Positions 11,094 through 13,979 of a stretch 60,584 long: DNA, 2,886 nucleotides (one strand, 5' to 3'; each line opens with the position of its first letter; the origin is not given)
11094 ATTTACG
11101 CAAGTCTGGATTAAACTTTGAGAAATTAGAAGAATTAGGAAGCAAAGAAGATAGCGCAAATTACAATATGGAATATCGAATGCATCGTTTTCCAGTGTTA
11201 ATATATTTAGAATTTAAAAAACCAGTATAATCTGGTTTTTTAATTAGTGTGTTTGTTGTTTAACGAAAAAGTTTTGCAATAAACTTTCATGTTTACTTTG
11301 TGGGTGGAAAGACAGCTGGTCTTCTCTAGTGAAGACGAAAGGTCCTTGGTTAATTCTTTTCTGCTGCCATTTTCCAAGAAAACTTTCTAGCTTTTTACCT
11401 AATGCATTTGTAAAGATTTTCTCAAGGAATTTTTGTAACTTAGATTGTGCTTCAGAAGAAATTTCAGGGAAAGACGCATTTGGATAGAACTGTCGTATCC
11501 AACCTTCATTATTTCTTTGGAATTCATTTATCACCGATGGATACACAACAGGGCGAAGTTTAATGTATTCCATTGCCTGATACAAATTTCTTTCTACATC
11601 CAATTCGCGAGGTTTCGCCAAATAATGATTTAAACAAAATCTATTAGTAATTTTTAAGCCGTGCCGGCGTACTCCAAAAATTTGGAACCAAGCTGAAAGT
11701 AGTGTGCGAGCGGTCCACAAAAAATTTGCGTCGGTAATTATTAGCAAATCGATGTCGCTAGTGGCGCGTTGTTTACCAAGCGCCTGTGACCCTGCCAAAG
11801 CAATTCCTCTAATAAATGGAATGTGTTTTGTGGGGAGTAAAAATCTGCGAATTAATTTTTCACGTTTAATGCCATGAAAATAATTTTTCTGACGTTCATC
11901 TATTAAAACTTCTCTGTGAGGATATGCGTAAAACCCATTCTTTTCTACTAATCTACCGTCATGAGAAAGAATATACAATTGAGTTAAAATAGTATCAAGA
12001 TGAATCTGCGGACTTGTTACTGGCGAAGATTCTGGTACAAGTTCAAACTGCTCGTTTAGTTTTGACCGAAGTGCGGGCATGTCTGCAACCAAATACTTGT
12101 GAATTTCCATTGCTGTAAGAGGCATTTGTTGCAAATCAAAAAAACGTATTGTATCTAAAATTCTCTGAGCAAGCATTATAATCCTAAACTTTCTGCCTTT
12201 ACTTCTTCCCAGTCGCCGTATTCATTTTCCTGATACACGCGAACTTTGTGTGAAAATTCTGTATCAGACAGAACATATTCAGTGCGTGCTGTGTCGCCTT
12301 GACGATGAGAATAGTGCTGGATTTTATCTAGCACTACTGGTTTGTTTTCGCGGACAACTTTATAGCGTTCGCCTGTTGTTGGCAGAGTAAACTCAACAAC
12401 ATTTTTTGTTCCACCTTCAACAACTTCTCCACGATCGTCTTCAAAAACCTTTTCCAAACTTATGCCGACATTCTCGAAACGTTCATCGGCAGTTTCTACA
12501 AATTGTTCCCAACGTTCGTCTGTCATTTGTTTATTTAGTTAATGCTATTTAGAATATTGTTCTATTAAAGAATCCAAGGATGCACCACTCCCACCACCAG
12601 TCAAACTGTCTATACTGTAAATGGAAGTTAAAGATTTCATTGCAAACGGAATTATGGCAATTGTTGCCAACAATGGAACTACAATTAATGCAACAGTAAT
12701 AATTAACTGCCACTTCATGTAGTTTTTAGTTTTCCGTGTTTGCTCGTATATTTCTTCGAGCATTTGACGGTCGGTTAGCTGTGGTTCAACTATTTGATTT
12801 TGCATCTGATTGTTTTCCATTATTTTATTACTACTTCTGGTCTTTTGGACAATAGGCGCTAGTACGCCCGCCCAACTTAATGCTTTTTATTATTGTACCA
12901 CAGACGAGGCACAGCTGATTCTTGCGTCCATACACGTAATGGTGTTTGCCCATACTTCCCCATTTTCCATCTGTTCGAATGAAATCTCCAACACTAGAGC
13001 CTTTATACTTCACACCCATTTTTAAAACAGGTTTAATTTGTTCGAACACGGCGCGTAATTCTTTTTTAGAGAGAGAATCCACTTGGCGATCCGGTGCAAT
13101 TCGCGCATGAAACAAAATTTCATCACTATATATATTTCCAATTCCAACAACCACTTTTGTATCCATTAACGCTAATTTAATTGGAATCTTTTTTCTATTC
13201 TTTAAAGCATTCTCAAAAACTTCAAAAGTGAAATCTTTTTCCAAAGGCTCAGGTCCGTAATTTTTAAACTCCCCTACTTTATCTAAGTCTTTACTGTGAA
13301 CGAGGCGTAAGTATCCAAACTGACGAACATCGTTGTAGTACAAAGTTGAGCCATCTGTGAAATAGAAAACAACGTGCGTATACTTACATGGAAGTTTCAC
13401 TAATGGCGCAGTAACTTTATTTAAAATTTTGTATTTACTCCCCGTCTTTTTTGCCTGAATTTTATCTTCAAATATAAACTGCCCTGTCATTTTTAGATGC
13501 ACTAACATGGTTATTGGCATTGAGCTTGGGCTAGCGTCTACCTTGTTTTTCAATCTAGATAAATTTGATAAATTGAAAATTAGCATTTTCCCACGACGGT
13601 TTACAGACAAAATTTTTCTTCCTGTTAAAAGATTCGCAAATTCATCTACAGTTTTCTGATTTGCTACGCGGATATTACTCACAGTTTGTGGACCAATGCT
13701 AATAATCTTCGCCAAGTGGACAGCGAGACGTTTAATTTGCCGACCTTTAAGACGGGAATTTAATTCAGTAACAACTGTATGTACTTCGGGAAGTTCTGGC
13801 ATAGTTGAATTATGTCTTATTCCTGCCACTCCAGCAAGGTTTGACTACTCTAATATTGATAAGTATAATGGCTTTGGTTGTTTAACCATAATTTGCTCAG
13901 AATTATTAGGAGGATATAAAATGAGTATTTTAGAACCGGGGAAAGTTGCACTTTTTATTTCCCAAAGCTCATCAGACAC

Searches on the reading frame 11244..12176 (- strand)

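Call 70: search_protein_families(library=pfam, proteins=[window:11244-12176:-], max_evalue=0.001)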
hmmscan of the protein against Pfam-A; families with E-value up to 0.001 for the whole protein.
window:11244-12176:- (310 aa): 2 families
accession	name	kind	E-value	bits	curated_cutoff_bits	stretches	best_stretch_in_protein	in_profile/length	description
PF01909.29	NTP_transf_2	-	3.8e-05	24.4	21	1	122-153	14-45/93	Nucleotidyltransferase domain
PF18765.7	Polbeta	-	0.00026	21.5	26.9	1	121-152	12-43/93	Polymerase beta, Nucleotidyltransferase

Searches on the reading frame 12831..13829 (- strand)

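Call 70: search_protein_families(library=pfam, proteins=[window:12831-13829:-], max_evalue=0.001)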
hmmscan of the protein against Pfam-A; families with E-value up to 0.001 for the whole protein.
window:12831-13829:- (332 aa): 3 families
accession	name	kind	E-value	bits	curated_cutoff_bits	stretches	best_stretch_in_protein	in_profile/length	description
PF01149.29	Fapy_DNA_glyco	-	2e-27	96.6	25.5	1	10-173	1-116/117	Formamidopyrimidine-DNA glycosylase N-terminal domain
PF06831.19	H2TH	-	1.1e-26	93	34.7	1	192-281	2-90/93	Formamidopyrimidine-DNA glycosylase H2TH domain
PF06827.20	zf-FPG_IleRS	-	1.6e-06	28.3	21.3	1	306-332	3-29/30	Zinc finger found in FPG and IleRS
